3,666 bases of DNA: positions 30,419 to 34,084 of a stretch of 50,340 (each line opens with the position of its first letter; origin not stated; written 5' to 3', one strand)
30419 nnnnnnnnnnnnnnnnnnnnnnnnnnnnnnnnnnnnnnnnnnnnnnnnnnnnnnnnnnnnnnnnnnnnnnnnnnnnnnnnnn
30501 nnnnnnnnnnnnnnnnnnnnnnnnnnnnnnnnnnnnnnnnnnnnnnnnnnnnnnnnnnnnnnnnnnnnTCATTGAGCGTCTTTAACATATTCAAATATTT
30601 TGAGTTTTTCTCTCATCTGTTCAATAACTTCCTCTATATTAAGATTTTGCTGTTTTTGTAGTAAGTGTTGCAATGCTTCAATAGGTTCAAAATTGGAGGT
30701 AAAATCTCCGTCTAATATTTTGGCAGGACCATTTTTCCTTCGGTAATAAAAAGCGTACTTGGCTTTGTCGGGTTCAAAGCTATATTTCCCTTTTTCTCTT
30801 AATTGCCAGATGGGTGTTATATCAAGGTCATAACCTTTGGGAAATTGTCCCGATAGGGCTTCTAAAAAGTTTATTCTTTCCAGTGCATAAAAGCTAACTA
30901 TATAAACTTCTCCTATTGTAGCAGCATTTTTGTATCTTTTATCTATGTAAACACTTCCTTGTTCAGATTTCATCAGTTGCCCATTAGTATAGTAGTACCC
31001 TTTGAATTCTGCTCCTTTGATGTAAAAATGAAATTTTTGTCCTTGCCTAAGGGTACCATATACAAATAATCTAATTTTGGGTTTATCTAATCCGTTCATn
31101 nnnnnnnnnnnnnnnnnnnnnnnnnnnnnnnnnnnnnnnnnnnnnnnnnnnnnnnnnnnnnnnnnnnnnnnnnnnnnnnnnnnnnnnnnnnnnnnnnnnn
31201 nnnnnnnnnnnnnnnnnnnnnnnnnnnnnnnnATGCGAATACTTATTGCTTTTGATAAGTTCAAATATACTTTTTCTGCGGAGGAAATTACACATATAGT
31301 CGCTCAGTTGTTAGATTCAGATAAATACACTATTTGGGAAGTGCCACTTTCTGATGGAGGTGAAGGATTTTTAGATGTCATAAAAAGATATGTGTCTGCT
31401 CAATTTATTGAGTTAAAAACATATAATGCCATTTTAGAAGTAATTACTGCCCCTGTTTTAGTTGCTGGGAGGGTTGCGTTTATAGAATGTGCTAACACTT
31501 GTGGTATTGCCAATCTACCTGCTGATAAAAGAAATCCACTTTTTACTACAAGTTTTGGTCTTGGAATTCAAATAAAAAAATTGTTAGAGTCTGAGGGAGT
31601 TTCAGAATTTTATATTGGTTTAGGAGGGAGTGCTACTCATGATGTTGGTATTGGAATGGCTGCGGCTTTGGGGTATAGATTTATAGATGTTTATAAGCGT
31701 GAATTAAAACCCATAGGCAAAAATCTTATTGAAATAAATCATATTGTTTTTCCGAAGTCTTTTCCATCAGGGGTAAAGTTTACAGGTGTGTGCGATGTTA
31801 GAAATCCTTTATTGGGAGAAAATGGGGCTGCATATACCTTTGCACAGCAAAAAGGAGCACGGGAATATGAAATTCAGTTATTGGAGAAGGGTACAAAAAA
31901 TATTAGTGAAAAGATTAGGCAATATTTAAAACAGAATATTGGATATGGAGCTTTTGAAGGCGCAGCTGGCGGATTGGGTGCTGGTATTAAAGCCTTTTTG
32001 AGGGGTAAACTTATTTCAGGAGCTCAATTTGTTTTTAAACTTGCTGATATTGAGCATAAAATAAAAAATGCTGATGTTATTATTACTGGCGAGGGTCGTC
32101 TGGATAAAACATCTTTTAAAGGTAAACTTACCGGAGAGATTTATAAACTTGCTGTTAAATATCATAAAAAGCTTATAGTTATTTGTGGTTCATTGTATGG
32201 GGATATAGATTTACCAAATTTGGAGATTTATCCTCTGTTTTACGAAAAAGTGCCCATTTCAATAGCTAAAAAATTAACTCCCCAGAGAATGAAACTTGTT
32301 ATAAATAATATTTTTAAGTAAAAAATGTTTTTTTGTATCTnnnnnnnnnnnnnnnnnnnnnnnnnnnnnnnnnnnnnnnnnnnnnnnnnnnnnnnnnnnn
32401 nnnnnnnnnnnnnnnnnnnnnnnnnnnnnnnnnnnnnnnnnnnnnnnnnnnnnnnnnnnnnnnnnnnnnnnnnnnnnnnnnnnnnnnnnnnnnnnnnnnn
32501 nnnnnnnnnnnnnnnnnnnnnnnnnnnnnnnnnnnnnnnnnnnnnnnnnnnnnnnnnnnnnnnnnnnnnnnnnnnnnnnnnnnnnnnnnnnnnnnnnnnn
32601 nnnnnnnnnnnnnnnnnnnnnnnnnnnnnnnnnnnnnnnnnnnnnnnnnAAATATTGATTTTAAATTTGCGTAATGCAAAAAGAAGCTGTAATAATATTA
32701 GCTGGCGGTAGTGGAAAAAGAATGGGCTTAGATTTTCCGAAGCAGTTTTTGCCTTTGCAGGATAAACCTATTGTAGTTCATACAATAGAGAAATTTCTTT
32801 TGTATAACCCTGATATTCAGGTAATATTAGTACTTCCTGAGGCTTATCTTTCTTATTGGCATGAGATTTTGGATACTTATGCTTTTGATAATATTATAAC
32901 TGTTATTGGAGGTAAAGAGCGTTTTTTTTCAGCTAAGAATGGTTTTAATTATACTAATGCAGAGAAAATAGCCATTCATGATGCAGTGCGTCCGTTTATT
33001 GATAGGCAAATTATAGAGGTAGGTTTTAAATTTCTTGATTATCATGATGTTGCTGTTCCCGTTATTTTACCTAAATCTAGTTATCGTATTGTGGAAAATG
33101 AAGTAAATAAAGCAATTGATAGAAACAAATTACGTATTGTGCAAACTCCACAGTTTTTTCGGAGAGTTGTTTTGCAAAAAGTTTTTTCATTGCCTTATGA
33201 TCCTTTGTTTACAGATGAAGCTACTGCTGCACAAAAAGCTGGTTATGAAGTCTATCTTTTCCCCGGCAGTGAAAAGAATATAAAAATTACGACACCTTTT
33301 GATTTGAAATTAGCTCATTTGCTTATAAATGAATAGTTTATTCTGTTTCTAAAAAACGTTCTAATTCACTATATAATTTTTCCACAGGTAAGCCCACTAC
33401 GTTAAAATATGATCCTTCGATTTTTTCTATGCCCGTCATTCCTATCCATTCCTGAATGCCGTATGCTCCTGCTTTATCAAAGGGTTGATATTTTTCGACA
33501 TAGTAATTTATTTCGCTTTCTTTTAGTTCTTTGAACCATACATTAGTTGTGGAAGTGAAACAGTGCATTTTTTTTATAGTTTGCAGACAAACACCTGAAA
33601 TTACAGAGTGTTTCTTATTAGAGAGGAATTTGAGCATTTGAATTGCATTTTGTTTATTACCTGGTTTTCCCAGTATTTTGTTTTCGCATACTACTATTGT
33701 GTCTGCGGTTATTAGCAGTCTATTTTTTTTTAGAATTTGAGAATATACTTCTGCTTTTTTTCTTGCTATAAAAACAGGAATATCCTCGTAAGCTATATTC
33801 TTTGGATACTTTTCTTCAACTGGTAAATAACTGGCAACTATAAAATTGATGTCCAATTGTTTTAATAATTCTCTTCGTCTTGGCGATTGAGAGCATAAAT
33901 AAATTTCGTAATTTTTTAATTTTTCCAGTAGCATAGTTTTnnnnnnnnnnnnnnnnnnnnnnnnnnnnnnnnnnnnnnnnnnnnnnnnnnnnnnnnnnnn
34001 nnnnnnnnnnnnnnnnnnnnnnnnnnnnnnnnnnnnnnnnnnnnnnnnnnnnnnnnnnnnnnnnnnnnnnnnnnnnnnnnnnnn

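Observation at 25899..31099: Compact three-gene operon of unassigned function: GGCT-fold enzyme, metal-site-less NRAMP-fold transporter and a 1084-aa transporter/HEAT/cNMP-like fusion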

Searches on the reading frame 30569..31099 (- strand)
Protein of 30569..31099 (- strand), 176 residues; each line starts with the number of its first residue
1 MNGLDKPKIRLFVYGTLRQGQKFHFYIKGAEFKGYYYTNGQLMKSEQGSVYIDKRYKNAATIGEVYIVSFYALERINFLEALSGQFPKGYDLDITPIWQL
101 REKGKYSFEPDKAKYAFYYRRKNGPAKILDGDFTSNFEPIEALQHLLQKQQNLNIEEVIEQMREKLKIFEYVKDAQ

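Call 3: search_protein_families(library=pfam, proteins=[window:30569-31099:-], max_evalue=0.01)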
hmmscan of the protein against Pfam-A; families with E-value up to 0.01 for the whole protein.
window:30569-31099:- (176 aa): 1 family
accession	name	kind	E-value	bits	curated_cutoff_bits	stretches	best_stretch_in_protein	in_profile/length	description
PF06094.17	GGACT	-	1.6e-07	32.3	22.8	1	11-133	1-118/120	Gamma-glutamyl cyclotransferase, AIG2-like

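Call 4: search_protein_families(library=ncbifam, proteins=[window:30569-31099:-], max_evalue=0.01)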
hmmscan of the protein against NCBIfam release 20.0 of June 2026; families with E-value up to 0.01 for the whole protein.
window:30569-31099:- (176 aa): 0 families

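Call 42: find_homologous_proteins(query=window:30569-31099:-)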
Query window:30569-31099:- (176 aa): 36 proteins with E <= 0.001 among 57 candidates.
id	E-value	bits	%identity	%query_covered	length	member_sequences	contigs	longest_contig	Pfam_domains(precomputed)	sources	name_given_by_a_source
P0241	2.7e-95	335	84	100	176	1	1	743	PF06094.18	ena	-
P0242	1.9e-74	267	100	69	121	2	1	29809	PF06094.18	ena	-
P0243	6.6e-53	197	54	96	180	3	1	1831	PF06094.18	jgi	jgi:gamma-glutamylcyclotransferase (GGCT)/AIG2-like uncharacterized protein YtfP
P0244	1.2e-52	196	54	96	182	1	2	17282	PF06094.18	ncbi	-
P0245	5.5e-51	191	53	95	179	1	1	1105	PF06094.18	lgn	-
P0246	9.8e-51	190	50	92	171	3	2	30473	PF06094.18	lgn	-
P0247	1.7e-50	189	53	97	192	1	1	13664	PF06094.18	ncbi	-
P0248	1.8e-50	189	49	96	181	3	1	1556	PF06094.18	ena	-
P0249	2.5e-50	189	50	95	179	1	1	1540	PF06094.18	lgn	-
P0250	3.5e-50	188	51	96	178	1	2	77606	PF06094.18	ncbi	-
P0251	1.3e-49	187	52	95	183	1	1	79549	-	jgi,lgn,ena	-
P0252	2.5e-49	186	53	93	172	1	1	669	PF06094.18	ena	-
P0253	3.5e-49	185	50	95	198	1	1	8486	PF06094.18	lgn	-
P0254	8.1e-49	184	52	95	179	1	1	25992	-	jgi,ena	-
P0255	9.1e-49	184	52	93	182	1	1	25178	PF06094.18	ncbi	-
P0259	3.9e-47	178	49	95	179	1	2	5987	PF06094.18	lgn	-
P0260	7.5e-47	177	48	94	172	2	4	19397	PF06094.18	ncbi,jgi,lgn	jgi:gamma-glutamylcyclotransferase (GGCT)/AIG2-like uncharacterized protein YtfP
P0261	4.0e-45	172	48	95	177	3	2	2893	PF06094.18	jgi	-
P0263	1.6e-44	170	48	89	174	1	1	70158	PF06094.18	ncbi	-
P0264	1.5e-43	167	45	93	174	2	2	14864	PF06094.18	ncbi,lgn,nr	ncbi:MAG: gamma-glutamylcyclotransferase [Bacteroidales bacterium]|nr:gamma-glutamylcyclotransferase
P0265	1.0e-42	164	49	90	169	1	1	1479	PF06094.18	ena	-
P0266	1.5e-42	163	46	89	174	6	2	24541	PF06094.18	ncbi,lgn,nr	ncbi:MAG: gamma-glutamylcyclotransferase [Bacteroidales bacterium]|nr:gamma-glutamylcyclotransferase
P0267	7.7e-42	161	48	95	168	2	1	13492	PF06094.18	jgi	-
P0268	1.7e-41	160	45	95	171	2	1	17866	PF06094.18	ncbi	-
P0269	1.7e-41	160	49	94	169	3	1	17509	PF06094.18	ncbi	-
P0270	1.9e-41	160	46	93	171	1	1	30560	PF06094.18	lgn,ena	-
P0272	4.7e-40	155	48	87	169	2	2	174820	PF06094.18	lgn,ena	-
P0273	7.6e-39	151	48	88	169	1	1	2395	PF06094.18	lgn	-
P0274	8.4e-39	151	45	84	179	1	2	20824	PF06094.18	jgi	-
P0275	1.3e-37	147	47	88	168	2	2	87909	PF06094.18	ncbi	-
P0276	4.6e-36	142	47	81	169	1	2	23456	PF06094.18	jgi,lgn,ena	-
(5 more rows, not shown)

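Call 43: search_solved_structures(query=window:30569-31099:-, max_evalue=1, show_alignments=3)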
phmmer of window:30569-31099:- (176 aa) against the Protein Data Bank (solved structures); distinct sequences matched with E-value up to 1: 6.
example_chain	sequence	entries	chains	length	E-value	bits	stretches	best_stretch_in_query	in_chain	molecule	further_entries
1v30_A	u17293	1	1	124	4.6e-07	33.2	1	7-84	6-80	Hypothetical UPF0131 protein PH0828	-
2qik_A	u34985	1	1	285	0.13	15.5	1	11-76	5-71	UPF0131 protein ykqA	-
4e2k_A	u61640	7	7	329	0.5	13.6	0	125-157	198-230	DNA primase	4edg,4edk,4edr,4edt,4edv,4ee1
3zc0_A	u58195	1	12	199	0.63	13.3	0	73-167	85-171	AFTRAX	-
3zc1_A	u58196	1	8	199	0.66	13.2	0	73-167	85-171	AFTRAX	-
1xhs_A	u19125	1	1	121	0.87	12.8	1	9-88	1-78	Hypothetical UPF0131 protein ytfP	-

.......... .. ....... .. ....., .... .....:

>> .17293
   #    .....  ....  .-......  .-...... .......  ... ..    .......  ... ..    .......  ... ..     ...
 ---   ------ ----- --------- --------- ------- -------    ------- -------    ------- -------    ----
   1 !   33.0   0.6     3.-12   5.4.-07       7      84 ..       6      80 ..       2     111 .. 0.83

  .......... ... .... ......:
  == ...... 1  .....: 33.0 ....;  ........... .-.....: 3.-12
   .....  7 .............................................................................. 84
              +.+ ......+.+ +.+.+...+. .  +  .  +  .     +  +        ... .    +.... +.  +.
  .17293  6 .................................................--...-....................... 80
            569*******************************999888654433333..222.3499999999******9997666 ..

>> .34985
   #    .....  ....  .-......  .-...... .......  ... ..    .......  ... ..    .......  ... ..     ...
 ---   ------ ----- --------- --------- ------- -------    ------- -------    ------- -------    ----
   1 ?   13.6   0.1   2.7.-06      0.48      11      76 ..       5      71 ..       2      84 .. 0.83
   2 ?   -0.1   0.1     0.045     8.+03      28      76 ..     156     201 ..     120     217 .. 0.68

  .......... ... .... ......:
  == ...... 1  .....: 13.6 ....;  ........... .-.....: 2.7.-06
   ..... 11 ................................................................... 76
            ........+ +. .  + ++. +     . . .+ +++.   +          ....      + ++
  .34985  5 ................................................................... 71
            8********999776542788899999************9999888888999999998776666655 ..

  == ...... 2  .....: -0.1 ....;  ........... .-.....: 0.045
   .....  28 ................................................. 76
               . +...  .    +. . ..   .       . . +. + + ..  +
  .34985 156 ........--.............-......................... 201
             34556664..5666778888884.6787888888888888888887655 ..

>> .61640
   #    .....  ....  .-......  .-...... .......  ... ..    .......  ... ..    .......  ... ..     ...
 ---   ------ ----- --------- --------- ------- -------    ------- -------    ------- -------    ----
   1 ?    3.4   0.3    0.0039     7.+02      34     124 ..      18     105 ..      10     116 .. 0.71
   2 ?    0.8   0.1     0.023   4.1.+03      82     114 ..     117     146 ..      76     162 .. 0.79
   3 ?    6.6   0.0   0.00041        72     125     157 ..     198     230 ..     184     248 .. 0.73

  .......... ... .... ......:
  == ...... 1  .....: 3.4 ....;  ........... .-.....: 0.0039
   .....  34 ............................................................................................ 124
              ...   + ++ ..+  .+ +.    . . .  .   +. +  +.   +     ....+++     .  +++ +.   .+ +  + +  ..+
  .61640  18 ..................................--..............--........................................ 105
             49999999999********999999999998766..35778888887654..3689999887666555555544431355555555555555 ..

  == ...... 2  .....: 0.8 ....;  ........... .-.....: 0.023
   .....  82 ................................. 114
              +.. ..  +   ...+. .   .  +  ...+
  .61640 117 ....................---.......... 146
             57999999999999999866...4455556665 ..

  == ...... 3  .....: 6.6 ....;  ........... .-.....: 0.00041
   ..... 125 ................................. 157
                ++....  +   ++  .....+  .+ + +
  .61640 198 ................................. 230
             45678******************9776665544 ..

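Call 57: find_encoding_contigs(protein=P0272, flank=7000, max_places=2)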
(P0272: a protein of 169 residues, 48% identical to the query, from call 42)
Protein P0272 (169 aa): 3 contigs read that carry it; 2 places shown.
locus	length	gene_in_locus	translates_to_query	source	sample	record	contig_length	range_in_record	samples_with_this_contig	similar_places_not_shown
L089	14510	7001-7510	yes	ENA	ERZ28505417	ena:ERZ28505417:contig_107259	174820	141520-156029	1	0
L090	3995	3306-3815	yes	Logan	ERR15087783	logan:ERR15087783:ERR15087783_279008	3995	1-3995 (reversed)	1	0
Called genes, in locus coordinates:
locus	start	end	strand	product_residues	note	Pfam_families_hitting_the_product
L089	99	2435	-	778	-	PF07676:PD40, PF00691:OmpA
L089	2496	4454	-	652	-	PF00535:Glycos_transf_2, PF10111:Glyco_tranf_2_2 (faint), PF13641:Glyco_tranf_2_3, PF13632:Glyco_trans_2_3 (weak)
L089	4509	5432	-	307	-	-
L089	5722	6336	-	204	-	PF21176:RecR_HhH, PF01751:Toprim, PF13662:Toprim_4, PF21175:RecR_C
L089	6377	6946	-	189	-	PF18306:LDcluster4, PF03641:Lysine_decarbox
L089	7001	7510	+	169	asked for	PF06094:GGACT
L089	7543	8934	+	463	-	PF01566:Nramp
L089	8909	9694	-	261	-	-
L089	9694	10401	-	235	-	-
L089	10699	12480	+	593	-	PF13431:TPR_17 (faint), PF25064:ARM_TT21_5th (faint), PF00515:TPR_1 (faint), PF07719:TPR_2 (faint), PF13181:TPR_8 (faint), PF13432:TPR_16, PF14559:TPR_19 (faint)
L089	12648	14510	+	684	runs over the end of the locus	PF13589:HATPase_c_3, PF02518:HATPase_c, PF00183:HSP90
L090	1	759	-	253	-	?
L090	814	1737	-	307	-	-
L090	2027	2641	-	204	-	PF21176:RecR_HhH, PF01751:Toprim, PF13662:Toprim_4, PF21175:RecR_C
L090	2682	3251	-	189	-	PF18306:LDcluster4, PF03641:Lysine_decarbox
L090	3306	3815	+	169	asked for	PF06094:GGACT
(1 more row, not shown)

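Call 101: search_protein_representatives(alignment_id=A5)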
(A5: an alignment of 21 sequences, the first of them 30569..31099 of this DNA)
Query: 21 sequences, 173 profile positions. Proteins with E-value up to 0.001 (for the whole library): 296; up to 1e-10: 18; up to 1e-30: 5. The best 150 are listed.
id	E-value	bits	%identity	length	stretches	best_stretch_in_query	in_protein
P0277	1.8e-63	229.6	-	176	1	1-172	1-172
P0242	4.4e-56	205.5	-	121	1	3-122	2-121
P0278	2.3e-47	177.1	-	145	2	75-169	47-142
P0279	3.2e-39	150.6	-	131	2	1-56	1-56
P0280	5.7e-35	136.8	-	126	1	44-169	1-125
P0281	6.2e-29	117.1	-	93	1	74-167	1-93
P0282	6.6e-29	117.0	-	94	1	1-75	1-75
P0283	1.2e-27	112.9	-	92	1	33-102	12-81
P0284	1.5e-26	109.4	-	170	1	4-169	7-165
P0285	1.1e-21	93.5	-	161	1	9-168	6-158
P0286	2.1e-21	92.6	-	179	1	4-169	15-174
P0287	2.3e-20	89.3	-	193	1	8-162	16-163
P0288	4.5e-20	88.3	-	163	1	2-170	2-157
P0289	4.9e-20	88.2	-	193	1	5-105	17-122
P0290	9.2e-16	74.2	-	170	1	5-166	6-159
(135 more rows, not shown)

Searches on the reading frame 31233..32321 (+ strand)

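Call 3: search_protein_families(library=pfam, proteins=[window:31233-32321:+], max_evalue=0.01)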
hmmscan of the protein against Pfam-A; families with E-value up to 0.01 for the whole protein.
window:31233-32321:+ (362 aa): 1 family
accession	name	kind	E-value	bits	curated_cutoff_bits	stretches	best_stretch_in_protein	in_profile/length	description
PF02595.20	Gly_kinase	-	2e-95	320.3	23.3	1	3-328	1-331/372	Glycerate kinase family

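Call 4: search_protein_families(library=ncbifam, proteins=[window:31233-32321:+], max_evalue=0.01)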
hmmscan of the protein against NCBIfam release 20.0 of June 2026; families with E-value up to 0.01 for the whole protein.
window:31233-32321:+ (362 aa): 3 families
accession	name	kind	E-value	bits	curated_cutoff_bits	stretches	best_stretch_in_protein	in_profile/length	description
TIGR00045.1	TIGR00045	subfamily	2.1e-85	287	168.45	1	2-329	1-333/375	glycerate kinase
NF007668.0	PRK10342.1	equivalog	5.3e-56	190.3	686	1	1-326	1-331/381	glycerate 2-kinase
NF007401.0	PRK09932.1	equivalog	1e-52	179.5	625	1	1-322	1-327/381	glycerate 3-kinase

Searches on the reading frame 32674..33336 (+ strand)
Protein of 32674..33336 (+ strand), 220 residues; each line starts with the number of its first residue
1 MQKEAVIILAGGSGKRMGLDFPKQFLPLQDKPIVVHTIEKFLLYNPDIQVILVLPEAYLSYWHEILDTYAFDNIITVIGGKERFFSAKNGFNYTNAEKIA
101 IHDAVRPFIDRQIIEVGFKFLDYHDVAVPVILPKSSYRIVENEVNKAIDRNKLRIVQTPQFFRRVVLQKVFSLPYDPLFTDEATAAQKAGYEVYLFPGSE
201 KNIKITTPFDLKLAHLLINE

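Call 78: search_protein_families(library=pfam, proteins=[window:32674-33336:+], max_evalue=0.0001)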
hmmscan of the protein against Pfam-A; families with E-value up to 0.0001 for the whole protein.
window:32674-33336:+ (220 aa): 2 families
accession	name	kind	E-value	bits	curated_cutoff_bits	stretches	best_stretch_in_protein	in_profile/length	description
PF01128.25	IspD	-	7.4e-39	134.2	27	1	5-218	2-219/221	2-C-methyl-D-erythritol 4-phosphate cytidylyltransferase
PF12804.13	NTP_transf_3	-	3.9e-08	34.1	27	1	6-56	1-48/160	MobA-like NTP transferase domain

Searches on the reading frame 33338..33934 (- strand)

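Call 78: search_protein_families(library=pfam, proteins=[window:33338-33934:-], max_evalue=0.0001)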
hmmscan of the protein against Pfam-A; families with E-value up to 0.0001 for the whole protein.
window:33338-33934:- (198 aa): 1 family
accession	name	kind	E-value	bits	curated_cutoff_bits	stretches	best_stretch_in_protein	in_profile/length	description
PF02545.19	Maf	-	4.8e-58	196.4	27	1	10-194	1-187/187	Maf-like protein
